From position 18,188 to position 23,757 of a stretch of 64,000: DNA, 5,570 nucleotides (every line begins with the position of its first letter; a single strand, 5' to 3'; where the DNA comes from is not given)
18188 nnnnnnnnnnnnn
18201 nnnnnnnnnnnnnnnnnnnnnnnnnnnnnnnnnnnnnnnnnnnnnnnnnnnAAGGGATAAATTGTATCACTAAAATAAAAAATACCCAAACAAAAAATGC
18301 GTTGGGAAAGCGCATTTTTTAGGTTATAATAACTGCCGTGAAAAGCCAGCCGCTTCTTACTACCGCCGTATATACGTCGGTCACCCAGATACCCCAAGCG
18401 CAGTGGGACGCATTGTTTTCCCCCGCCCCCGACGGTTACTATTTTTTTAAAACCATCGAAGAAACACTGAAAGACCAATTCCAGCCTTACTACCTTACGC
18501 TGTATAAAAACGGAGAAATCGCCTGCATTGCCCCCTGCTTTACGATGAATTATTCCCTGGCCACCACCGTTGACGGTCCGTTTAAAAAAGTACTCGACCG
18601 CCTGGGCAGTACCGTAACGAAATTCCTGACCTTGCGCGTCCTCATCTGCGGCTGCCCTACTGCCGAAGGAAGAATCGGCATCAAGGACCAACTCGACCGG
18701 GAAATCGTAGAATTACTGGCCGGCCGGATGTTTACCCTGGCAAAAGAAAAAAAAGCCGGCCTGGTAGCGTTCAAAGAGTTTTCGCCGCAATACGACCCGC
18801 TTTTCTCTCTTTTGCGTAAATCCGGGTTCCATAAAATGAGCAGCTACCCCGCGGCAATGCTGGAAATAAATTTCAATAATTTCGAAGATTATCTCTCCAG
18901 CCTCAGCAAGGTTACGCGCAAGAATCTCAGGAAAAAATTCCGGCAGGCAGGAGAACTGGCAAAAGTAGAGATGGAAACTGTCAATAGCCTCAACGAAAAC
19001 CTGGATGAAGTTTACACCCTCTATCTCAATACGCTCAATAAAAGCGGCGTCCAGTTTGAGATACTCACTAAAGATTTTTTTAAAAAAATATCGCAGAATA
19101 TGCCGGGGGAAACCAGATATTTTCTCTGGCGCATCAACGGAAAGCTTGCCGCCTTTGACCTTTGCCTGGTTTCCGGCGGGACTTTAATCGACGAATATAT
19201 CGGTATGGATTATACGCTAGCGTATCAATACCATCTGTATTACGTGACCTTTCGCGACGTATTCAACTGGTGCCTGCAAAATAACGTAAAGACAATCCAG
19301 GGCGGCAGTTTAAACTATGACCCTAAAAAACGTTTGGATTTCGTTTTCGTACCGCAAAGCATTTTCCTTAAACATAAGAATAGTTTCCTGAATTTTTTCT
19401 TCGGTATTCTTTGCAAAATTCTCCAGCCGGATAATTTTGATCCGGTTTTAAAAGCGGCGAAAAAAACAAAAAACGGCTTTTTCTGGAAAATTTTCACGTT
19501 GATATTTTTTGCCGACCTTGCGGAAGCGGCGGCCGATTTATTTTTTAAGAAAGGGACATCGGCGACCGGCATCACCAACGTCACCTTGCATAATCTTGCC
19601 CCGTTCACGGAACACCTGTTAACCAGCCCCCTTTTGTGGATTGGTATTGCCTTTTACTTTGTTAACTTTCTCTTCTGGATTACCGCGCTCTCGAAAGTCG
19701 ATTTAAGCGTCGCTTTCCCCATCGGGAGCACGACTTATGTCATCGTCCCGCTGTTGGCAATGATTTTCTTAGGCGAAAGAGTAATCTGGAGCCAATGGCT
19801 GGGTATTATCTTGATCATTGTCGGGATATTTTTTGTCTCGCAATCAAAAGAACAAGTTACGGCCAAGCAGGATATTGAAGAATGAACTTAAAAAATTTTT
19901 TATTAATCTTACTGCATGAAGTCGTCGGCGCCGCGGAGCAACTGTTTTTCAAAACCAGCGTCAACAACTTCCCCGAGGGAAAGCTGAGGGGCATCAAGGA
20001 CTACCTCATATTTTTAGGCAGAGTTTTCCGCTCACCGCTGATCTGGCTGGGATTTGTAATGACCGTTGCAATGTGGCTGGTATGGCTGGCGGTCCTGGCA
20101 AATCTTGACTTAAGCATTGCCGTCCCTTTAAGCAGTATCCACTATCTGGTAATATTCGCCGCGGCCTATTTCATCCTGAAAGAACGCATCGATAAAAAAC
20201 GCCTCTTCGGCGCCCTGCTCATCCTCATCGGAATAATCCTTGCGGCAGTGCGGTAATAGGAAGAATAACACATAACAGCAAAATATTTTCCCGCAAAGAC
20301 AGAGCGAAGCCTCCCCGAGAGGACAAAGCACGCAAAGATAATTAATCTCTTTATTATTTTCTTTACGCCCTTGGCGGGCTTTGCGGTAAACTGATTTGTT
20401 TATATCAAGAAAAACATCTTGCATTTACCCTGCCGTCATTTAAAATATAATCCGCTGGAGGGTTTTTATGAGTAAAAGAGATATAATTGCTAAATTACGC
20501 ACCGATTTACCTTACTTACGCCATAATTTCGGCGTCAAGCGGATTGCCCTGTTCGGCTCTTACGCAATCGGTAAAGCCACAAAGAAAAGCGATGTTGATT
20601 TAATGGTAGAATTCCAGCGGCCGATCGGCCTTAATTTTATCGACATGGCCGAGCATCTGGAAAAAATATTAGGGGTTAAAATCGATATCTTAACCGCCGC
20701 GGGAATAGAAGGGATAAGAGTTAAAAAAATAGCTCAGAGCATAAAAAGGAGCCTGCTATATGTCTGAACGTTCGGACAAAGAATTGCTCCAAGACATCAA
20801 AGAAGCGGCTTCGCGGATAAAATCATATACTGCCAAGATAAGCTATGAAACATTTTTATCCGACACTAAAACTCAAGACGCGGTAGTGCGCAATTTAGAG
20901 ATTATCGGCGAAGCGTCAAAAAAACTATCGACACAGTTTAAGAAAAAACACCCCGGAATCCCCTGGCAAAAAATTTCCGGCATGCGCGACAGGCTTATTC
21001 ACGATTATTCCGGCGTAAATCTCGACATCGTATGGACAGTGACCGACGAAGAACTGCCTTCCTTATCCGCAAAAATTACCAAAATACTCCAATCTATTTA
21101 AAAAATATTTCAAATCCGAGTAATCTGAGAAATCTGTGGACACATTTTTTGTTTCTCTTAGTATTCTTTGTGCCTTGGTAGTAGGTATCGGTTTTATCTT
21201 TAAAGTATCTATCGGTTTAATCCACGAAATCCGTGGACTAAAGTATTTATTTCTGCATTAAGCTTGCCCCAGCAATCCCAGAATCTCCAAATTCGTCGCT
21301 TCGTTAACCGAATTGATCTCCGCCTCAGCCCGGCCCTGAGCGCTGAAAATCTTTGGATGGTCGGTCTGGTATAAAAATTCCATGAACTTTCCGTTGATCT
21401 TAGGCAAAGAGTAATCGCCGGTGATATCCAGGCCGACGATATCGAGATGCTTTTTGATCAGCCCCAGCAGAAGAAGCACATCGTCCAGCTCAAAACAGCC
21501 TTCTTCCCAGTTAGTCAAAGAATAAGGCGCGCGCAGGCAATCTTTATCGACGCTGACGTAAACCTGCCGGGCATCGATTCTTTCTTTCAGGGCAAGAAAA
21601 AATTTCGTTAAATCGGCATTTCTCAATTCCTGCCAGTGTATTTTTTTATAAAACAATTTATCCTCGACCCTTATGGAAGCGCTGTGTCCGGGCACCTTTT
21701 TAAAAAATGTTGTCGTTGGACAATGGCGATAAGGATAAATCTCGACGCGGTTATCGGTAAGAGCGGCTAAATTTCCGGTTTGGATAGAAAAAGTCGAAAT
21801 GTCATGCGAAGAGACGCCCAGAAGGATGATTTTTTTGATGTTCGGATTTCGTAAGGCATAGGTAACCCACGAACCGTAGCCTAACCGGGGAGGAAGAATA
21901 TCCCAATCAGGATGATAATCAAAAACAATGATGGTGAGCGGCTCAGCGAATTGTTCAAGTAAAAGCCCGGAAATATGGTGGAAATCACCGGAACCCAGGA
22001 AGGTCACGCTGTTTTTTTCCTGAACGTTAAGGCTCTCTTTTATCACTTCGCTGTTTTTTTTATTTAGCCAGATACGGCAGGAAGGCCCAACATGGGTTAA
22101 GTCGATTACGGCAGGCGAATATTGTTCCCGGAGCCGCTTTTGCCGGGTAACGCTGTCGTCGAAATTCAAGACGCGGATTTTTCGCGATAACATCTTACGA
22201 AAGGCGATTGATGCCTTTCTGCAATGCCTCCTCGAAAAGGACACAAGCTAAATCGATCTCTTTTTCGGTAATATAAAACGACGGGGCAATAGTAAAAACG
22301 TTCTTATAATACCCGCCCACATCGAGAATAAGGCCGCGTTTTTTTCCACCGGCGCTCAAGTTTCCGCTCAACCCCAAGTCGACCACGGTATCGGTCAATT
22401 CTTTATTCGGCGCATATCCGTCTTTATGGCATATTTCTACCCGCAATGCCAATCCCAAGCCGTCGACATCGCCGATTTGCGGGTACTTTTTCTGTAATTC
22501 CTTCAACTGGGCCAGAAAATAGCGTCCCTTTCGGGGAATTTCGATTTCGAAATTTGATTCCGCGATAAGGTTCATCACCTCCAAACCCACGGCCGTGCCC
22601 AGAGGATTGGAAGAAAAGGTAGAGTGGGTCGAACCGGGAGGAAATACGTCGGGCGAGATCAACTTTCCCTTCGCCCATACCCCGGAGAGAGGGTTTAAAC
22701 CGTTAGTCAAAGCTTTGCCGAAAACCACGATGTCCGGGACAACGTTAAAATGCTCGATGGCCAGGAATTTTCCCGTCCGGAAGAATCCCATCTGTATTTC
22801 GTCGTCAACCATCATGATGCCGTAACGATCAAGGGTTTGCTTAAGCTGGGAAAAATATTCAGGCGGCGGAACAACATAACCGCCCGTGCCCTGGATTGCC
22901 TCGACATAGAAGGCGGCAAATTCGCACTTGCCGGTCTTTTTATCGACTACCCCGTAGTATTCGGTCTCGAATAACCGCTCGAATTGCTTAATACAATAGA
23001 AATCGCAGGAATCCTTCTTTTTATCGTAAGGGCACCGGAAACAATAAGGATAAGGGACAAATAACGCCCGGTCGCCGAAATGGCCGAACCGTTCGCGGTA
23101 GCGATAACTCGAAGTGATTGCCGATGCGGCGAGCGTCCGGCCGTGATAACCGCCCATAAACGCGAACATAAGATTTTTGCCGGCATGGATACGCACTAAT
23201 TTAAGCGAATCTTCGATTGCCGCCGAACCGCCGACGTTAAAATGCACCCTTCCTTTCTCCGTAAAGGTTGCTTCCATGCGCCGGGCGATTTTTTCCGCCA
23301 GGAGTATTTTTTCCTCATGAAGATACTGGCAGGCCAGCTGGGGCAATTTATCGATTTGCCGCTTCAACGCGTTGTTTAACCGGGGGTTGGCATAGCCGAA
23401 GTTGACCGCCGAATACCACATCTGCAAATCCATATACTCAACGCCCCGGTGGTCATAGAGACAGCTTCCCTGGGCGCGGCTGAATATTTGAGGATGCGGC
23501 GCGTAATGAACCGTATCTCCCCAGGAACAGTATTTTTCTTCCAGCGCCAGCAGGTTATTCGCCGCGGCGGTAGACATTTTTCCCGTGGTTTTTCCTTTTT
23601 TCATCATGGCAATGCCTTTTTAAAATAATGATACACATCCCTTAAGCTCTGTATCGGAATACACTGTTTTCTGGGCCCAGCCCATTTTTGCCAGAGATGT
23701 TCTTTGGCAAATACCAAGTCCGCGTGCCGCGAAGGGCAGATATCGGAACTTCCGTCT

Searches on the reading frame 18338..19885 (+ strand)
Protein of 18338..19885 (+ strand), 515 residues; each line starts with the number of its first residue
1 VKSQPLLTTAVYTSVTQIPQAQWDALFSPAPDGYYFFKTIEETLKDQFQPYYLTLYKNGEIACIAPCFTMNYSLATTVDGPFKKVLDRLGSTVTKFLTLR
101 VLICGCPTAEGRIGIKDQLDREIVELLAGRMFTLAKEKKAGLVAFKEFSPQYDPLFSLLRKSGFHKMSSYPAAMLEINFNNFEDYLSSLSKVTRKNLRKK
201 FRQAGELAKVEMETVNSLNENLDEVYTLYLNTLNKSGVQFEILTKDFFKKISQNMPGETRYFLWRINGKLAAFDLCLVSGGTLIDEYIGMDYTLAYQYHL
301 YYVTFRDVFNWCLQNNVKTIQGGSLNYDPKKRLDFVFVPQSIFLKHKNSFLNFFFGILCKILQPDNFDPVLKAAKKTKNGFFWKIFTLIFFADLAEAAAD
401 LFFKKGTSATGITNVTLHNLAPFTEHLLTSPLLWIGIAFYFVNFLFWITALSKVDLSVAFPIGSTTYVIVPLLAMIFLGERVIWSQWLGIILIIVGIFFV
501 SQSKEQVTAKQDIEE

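Call 57: search_protein_families(library=ncbifam, proteins=[window:18338-19885:+], max_evalue=1e-10)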
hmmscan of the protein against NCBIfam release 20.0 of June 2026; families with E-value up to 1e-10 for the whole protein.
window:18338-19885:+ (515 aa): 1 family
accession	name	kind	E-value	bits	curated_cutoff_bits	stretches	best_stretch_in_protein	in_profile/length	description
NF002816.2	PRK02971.1-2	equivalog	2.5e-11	44.1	99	1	397-503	11-119/120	4-amino-4-deoxy-L-arabinose-phosphoundecaprenol flippase subunit ArnF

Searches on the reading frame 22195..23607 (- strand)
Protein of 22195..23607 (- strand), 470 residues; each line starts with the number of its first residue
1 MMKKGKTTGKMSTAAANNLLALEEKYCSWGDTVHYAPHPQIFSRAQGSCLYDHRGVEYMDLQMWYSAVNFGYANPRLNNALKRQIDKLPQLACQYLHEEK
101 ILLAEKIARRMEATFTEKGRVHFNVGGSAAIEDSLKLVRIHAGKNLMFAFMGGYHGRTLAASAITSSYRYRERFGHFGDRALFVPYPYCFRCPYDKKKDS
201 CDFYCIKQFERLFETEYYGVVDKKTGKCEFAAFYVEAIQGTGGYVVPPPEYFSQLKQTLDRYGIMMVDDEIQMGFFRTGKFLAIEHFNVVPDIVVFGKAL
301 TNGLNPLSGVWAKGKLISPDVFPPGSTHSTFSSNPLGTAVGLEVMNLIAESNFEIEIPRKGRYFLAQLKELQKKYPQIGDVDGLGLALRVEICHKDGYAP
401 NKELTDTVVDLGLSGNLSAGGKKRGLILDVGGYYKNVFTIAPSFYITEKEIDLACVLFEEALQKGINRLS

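Call 57: search_protein_families(library=ncbifam, proteins=[window:22195-23607:-], max_evalue=1e-10)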
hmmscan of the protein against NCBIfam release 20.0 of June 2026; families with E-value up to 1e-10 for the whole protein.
window:22195-23607:- (470 aa): 68 families (the best 25 are shown)
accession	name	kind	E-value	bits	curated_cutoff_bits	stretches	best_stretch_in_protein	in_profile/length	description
NF004426.0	PRK05769.1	equivalog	2.6e-87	293.5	552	1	13-464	14-439/441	acetyl ornithine aminotransferase family protein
NF006228.0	PRK08360.1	equivalog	1.9e-81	274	608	1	17-463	4-425/443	aspartate aminotransferase family protein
NF005993.0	PRK08117.1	subfamily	4.5e-81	272.7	574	1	42-464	29-429/433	aspartate aminotransferase family protein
NF045634.1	LeuMetRace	equivalog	2.4e-69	234.1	800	1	28-395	15-367/432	leucine/methionine racemase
NF005376.0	PRK06918.1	equivalog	4.8e-69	232.9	676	1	16-467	17-446/451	4-aminobutyrate--2-oxoglutarate transaminase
NF049939.1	HyAminethphonNHLyPbfA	equivalog_domain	9e-66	222.1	525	1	40-464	45-441/442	(R)-1-hydroxy-2-aminoethylphosphonate ammonia-lyase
NF005393.0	PRK06938.1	subfamily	1.2e-65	221.8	671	1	41-466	52-466/469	diaminobutyrate--2-oxoglutarate transaminase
NF004718.0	PRK06062.1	subfamily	1.1e-64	218.7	472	1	20-464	20-448/454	hypothetical protein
TIGR00700.1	GABAtrnsam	equivalog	1.3e-64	218.4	506.65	1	41-462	18-418/420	4-aminobutyrate--2-oxoglutarate transaminase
NF006368.0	PRK08593.1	equivalog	3.1e-60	204.1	570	1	15-464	5-431/448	aspartate aminotransferase family protein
TIGR00707.1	argD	subfamily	3.3e-60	203.9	410.05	2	229-413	170-346/381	acetylornithine/succinylornithine family transaminase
NF004171.0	PRK05639.1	equivalog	5.2e-60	203.6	639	1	10-465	9-444/457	alanine/serine racemase family protein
NF005692.0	PRK07495.1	equivalog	5.2e-60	203.3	724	1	42-463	25-420/425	4-aminobutyrate--2-oxoglutarate transaminase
TIGR00508.1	bioA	equivalog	2.5e-59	200.9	405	1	38-460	13-416/419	adenosylmethionine--8-amino-7-oxononanoate transaminase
NF005386.0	PRK06931.1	equivalog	1.1e-58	199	753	1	39-467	41-457/461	diaminobutyrate--2-oxoglutarate transaminase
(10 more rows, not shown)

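Call 58: find_homologous_proteins(query=window:22195-23607:-, max_evalue=1e-60)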
Query window:22195-23607:- (470 aa): 5951 proteins with E <= 1e-60 among 8000 candidates; the best 120 are listed.
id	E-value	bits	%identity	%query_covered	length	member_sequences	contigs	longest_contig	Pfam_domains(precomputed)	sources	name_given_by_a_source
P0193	0.0e+0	1094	100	100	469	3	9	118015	PF00202.28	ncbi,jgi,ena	-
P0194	2.7e-261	885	79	99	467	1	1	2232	PF00202.28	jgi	jgi:4-aminobutyrate aminotransferase-like enzyme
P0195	3.6e-257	872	79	99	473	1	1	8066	PF00202.28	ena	-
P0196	5.2e-257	871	77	99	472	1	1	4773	PF00202.28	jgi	jgi:4-aminobutyrate aminotransferase-like enzyme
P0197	1.2e-256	870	78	97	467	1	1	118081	PF00202.28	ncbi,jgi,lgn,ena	ncbi:MAG: aspartate aminotransferase family protein [Candidatus Omnitrophota bacterium]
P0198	1.3e-256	870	78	99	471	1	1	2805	PF00202.28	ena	-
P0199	8.9e-256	867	78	99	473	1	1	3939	PF00202.28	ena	-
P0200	1.7e-255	866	78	100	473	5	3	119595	PF00202.28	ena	-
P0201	2.6e-255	866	78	99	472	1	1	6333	PF00202.28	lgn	-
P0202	3.0e-255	865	78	97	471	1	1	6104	PF00202.28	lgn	-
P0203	4.5e-255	865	79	97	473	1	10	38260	PF00202.28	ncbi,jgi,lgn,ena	ncbi:MAG: aminotransferase class III-fold pyridoxal phosphate-dependent enzyme [Candidatus Omnitroph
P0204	5.7e-255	865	79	96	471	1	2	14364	PF00202.28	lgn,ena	-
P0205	5.8e-255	865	78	99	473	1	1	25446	PF00202.28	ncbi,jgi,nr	ncbi:MAG: aminotransferase class III-fold pyridoxal phosphate-dependent enzyme [Candidatus Omnitroph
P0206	6.8e-255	864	78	99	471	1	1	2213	PF00202.28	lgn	-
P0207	7.8e-255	864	79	96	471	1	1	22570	PF00202.28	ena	-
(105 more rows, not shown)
